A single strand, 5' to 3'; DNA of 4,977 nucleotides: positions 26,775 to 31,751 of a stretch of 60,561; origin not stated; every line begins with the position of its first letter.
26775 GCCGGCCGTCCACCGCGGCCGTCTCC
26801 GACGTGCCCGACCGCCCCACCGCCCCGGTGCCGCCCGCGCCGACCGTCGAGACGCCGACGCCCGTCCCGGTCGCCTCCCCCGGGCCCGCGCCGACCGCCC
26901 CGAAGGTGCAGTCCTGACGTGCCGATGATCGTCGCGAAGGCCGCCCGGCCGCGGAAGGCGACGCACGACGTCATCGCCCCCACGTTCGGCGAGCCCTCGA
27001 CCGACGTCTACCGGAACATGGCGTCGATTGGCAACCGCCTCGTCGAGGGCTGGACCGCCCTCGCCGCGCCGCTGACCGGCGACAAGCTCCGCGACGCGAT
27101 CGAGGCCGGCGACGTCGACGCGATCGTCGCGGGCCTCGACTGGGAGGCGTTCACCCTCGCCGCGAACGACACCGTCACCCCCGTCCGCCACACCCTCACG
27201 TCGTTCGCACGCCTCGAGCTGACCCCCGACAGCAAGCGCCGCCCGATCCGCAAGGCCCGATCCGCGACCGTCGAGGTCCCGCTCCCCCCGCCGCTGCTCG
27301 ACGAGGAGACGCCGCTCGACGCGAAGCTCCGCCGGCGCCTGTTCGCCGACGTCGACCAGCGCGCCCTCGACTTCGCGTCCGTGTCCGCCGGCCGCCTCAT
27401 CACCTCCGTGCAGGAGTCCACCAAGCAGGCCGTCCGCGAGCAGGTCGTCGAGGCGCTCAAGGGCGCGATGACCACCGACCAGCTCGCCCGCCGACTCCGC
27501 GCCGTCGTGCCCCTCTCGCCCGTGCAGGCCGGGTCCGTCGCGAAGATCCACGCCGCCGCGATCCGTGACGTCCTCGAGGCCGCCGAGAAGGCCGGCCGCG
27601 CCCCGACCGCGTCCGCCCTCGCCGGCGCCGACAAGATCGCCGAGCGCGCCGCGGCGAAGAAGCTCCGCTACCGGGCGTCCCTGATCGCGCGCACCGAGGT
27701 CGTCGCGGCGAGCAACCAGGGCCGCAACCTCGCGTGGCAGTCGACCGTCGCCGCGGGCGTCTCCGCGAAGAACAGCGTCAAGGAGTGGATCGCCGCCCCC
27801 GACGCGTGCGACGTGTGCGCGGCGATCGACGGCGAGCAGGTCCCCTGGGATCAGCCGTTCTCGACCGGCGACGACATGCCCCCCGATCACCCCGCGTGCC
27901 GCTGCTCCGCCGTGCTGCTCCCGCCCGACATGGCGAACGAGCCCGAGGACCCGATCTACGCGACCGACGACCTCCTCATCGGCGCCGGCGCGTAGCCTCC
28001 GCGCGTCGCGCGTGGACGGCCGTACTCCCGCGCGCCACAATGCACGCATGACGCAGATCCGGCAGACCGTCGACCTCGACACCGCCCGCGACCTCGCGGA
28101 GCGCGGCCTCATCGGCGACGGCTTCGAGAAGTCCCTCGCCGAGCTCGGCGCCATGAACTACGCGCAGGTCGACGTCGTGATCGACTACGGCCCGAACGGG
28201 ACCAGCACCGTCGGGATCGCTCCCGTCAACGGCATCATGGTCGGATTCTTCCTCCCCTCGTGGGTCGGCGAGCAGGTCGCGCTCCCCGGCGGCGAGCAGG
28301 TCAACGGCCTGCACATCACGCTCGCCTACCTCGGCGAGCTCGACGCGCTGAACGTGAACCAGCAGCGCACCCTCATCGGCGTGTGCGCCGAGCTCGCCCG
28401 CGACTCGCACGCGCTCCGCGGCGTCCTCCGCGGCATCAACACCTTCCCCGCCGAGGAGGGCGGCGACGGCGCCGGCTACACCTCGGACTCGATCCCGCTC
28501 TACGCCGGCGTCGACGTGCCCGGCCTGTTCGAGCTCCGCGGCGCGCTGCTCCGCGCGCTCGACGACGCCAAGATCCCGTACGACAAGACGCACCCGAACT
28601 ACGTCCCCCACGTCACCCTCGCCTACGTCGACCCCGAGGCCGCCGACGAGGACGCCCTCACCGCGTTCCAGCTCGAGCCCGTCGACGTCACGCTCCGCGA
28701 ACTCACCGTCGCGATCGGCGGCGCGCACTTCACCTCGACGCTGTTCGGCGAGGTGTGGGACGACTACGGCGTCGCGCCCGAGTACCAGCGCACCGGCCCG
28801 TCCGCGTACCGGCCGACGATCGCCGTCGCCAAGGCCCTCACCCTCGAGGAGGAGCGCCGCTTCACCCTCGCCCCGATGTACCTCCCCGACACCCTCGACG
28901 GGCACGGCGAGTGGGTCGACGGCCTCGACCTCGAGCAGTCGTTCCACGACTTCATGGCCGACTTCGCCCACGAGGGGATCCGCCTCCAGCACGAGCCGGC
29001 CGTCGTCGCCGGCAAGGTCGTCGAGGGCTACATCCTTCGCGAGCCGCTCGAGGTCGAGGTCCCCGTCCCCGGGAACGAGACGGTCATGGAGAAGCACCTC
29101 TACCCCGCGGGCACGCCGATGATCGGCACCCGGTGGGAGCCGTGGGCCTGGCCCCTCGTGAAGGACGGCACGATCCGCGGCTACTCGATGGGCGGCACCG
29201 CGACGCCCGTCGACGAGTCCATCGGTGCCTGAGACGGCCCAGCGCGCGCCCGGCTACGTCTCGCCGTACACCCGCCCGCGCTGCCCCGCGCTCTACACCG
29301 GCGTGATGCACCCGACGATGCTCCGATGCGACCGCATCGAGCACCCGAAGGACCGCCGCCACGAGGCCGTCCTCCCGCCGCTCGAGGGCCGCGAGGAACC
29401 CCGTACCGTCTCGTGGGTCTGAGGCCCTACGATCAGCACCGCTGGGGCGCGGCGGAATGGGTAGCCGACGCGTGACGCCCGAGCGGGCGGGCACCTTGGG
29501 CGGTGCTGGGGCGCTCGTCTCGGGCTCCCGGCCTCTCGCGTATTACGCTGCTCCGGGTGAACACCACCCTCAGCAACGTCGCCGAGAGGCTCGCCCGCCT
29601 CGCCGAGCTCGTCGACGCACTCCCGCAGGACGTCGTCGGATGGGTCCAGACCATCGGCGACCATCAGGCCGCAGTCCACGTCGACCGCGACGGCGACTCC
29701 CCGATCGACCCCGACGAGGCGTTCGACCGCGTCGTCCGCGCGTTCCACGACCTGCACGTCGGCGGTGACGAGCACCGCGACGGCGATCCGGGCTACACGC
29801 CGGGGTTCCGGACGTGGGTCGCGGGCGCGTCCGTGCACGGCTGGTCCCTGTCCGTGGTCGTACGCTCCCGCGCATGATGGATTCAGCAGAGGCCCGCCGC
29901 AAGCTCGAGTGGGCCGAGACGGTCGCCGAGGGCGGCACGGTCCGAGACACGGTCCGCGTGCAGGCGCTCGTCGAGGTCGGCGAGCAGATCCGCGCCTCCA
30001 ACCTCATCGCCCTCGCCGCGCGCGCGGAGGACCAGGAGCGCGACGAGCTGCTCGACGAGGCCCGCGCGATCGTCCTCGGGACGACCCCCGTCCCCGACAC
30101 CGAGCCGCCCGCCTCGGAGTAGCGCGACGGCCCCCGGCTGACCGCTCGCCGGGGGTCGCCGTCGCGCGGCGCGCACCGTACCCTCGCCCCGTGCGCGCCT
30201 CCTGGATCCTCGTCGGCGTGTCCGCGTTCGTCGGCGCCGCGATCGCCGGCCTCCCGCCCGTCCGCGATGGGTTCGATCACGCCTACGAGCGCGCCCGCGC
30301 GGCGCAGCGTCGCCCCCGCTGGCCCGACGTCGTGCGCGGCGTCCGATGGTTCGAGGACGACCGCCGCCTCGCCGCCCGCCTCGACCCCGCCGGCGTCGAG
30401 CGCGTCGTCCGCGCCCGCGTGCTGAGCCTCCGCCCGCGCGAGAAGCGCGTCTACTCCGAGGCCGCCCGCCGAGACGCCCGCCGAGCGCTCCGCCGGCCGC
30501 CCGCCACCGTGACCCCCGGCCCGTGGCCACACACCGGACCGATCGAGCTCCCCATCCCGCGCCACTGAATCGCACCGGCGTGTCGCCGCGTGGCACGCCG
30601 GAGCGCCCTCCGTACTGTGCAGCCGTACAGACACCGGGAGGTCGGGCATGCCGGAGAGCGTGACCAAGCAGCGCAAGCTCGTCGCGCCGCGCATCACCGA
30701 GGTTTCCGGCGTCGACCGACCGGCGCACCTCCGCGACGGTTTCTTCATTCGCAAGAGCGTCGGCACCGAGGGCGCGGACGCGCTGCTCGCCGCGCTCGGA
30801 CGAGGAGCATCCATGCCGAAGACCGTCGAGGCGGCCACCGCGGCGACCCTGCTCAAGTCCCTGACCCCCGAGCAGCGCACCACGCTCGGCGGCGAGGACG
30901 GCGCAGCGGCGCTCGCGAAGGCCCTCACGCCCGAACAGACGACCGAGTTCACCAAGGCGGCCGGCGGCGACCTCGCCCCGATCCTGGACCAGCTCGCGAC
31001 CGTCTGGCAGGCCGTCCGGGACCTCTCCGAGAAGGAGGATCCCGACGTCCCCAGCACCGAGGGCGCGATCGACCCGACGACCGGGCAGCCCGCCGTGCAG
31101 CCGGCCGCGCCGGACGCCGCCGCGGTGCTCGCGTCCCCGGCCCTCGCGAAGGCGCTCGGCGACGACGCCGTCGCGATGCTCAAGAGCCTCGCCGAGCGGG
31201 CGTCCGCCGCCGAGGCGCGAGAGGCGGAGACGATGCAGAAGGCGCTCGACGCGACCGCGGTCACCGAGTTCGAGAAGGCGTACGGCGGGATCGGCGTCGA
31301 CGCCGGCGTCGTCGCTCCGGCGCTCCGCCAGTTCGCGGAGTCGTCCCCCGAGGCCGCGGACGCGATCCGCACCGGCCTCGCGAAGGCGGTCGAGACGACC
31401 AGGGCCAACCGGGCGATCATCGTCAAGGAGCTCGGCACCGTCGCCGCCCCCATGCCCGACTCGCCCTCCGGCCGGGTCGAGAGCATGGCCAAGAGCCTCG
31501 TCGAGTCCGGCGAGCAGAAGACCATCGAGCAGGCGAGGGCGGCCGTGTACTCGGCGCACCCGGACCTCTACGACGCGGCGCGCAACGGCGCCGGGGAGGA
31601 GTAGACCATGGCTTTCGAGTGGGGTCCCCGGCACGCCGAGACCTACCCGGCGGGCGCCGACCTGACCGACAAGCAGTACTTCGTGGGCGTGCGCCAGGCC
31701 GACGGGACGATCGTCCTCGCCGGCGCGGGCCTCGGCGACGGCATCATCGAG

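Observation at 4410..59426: Genome-wide leaderless-type promoter grammar: a TANNNT-like hexamer ends exactly 7-8 nt before the start codon of at least 24 genes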

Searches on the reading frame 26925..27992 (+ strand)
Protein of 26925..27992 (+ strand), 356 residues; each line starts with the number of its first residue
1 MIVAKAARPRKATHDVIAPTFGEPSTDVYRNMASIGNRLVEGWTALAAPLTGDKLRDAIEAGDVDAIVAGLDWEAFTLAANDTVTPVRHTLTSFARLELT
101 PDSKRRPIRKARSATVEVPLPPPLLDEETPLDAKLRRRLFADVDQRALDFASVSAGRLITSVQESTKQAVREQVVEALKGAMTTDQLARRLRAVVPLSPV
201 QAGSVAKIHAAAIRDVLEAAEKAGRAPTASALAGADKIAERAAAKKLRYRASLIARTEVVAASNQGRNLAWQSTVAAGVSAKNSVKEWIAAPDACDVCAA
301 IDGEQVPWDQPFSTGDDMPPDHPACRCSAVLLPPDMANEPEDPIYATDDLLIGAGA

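Call 45: search_protein_families(library=phrogs, proteins=[window:26925-27992:+], max_evalue=0.001)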
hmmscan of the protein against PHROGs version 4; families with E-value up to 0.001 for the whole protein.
window:26925-27992:+ (356 aa): 12 families
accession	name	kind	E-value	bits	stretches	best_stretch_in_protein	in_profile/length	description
phrog_16493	-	head and packaging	1.2e-43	150.6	1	136-350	92-304/535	head maturation protease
phrog_3517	-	head and packaging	4.6e-30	106.1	1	53-331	41-327/371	head morphogenesis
phrog_2468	-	head and packaging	3.1e-22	80.4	1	139-335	121-275/303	head morphogenesis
phrog_2662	-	head and packaging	8.2e-22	78.5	1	201-330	579-706/717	portal protein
phrog_6577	-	unknown function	2.5e-19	70.1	1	130-335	78-232/1066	-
phrog_28652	-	unknown function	1.6e-15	57.9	1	149-330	118-297/497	-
phrog_595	-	head and packaging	2.1e-13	51.5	1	237-347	209-312/513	head maturation protease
phrog_115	-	head and packaging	5.1e-11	43.4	1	246-338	237-323/665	minor head protein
phrog_4728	-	head and packaging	1.4e-09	38.3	1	246-333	215-300/591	head morphogenesis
phrog_1657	-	head and packaging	6.3e-07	30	1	228-330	196-296/337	head morphogenesis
phrog_2841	-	head and packaging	1.1e-06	29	1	248-335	228-309/525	minor head protein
phrog_19443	-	head and packaging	9.2e-05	22.1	1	243-329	196-281/579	minor head protein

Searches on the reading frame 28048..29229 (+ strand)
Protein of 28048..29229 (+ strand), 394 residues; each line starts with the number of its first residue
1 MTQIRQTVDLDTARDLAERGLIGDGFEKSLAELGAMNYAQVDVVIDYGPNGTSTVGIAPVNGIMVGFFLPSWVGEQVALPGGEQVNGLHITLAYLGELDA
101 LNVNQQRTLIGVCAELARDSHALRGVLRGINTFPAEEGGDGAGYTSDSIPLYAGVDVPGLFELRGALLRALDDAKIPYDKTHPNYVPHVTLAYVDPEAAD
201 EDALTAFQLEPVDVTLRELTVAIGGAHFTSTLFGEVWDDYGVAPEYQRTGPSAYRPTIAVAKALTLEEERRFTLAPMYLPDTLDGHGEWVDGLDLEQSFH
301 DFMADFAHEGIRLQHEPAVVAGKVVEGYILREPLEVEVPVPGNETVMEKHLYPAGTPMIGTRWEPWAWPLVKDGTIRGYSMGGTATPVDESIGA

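Call 45: search_protein_families(library=phrogs, proteins=[window:28048-29229:+], max_evalue=0.001)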
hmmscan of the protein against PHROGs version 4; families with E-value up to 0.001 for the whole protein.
window:28048-29229:+ (394 aa): 9 families
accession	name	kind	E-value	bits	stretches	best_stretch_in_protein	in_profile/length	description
phrog_14859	-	DNA, RNA and nucleotide metabolism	1.8e-75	255.3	1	29-386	25-360/373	RNA ligase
phrog_1530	-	other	6.5e-19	69.5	1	257-390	233-354/379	DNA methyltransferase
phrog_3017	-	head and packaging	6.2e-16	59.6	1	264-387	43-154/402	head maturation protease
phrog_33677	-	head and packaging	1.3e-09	38.7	1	266-389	152-268/564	head maturation protease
phrog_18402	-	head and packaging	1.7e-07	31.1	1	68-196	409-528/861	head maturation protease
phrog_2659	-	DNA, RNA and nucleotide metabolism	1.3e-06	27.7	1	74-204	741-861/891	RNA ligase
phrog_13242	-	unknown function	1.3e-05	25.4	1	253-390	303-428/450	-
phrog_34096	-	head and packaging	5.2e-05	23.2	1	261-387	124-235/412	head maturation protease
phrog_755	-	DNA, RNA and nucleotide metabolism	0.00075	20.1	0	178-216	105-140/156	RNA ligase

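Call 54: search_protein_families(library=pfam, proteins=[window:28048-29229:+], max_evalue=0.01)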
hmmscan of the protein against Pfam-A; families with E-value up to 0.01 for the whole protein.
window:28048-29229:+ (394 aa): 3 families
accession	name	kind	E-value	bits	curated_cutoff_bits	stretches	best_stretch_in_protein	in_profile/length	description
PF14550.11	Peptidase_S78_2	-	1.2e-12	48.4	24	1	266-386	8-123/126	Putative phage serine protease XkdF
PF13563.12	2_5_RNA_ligase2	-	4.9e-11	43.3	27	1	88-221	26-145/152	2'-5' RNA ligase superfamily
PF02834.22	LigT_PEase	-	2.3e-06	28.1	23.3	0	87-137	34-81/87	LigT like Phosphoesterase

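Call 88: find_homologous_proteins(query=window:28048-29229:+, max_evalue=1e-30)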
Query window:28048-29229:+ (394 aa): 34 proteins with E <= 1e-30 among 8000 candidates.
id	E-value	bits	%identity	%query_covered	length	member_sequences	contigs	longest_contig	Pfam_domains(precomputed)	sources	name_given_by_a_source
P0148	4.1e-265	897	100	100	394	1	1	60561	PF14550.12,PF02834.23,PF13563.13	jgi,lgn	jgi:2'-5' RNA ligase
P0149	1.2e-195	668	75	99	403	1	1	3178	PF14550.12,PF13563.13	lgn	-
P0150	8.3e-189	646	73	99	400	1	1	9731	PF14550.12,PF13563.13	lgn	-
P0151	6.0e-123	429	60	86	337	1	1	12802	PF14550.12,PF13563.13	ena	-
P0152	3.7e-86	308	41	100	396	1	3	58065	PF14550.12,PF13563.13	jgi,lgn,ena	jgi:2'-5' RNA ligase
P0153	7.8e-70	254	40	97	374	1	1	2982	PF14550.12,PF02834.23,PF13563.13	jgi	jgi:hypothetical protein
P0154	1.9e-68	250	40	97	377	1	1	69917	PF14550.12,PF13563.13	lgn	-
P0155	6.6e-68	248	40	97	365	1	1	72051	PF14550.12,PF13563.13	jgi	jgi:2'-5' RNA ligase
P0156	2.2e-67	246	40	97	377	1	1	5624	PF14550.12,PF13563.13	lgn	-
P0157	2.3e-67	246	39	98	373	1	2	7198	PF14550.12,PF13563.13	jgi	jgi:2'-5' RNA ligase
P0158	2.8e-67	246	39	97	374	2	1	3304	PF14550.12,PF13563.13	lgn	-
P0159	3.9e-67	245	39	97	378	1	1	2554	PF14550.12,PF13563.13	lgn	-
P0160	8.9e-67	244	40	92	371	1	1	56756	PF14550.12,PF13563.13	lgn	-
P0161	7.3e-65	238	39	97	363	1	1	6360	PF14550.12,PF13563.13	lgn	-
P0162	3.8e-64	235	38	96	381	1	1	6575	PF14550.12,PF13563.13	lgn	-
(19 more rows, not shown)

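Call 89: find_encoding_contigs(protein=P0150, flank=10000, max_places=1)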
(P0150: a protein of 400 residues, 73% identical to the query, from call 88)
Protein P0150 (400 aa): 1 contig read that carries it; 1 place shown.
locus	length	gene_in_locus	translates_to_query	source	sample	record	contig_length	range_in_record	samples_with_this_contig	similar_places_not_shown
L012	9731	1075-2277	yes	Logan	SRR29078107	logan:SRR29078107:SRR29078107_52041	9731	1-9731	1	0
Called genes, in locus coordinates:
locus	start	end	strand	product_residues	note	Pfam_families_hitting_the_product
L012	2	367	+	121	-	?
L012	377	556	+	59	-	-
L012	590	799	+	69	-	-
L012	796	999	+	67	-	-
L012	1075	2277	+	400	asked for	PF13563:2_5_RNA_ligase2 (weak), PF14550:Peptidase_S78_2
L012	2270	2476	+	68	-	-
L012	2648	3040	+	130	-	-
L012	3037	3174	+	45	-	-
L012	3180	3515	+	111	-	-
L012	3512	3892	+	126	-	-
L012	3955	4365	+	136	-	-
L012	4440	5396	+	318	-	-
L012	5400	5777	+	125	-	-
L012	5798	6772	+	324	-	-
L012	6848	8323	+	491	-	-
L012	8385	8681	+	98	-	-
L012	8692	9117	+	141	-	-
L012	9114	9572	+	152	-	-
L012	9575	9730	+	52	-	?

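Call 92: find_encoding_contigs(protein=P0151, flank=10000, max_places=1)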
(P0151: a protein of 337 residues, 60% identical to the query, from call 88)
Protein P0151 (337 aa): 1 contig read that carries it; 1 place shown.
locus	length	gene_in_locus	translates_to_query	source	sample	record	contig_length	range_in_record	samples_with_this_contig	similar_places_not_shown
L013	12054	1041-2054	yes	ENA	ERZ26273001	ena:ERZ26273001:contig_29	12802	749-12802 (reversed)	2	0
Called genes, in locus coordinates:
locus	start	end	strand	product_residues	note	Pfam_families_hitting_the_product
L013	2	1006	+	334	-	?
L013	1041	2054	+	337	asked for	PF13563:2_5_RNA_ligase2, PF14550:Peptidase_S78_2 (weak)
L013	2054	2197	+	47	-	-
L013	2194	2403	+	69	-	-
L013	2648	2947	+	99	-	-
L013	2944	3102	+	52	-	-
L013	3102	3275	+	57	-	-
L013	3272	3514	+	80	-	-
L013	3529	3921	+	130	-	-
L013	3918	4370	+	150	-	-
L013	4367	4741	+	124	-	PF12957:DUF3846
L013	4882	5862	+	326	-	-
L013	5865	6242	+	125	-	-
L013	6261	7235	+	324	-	-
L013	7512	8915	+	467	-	-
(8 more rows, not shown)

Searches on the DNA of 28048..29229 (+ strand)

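Call 95: search_rna_families(sources=[L013, L012, L004, L010], threshold=gathering)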
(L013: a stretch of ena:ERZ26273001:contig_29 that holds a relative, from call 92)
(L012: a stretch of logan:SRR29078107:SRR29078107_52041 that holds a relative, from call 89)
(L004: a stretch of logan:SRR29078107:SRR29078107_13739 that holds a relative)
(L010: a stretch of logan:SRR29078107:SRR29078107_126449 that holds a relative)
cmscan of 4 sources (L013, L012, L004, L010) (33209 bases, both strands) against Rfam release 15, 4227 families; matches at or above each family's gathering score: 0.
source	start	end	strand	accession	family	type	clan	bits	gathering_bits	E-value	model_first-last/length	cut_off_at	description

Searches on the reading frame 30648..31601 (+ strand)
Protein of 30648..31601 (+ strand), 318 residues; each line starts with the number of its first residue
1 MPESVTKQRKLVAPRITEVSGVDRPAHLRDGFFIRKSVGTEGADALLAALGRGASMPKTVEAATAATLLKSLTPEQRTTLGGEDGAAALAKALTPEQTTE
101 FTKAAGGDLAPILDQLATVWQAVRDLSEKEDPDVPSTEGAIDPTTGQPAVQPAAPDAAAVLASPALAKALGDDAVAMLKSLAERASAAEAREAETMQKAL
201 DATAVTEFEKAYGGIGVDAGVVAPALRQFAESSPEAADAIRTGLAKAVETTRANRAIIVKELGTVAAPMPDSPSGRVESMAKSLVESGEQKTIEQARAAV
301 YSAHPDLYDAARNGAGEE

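Call 45: search_protein_families(library=phrogs, proteins=[window:30648-31601:+], max_evalue=0.001)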
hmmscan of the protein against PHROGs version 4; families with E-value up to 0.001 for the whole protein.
window:30648-31601:+ (318 aa): 1 family
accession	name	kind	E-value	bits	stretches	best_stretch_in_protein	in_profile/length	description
phrog_13547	-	unknown function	1.3e-23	85.1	2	123-309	75-262/272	-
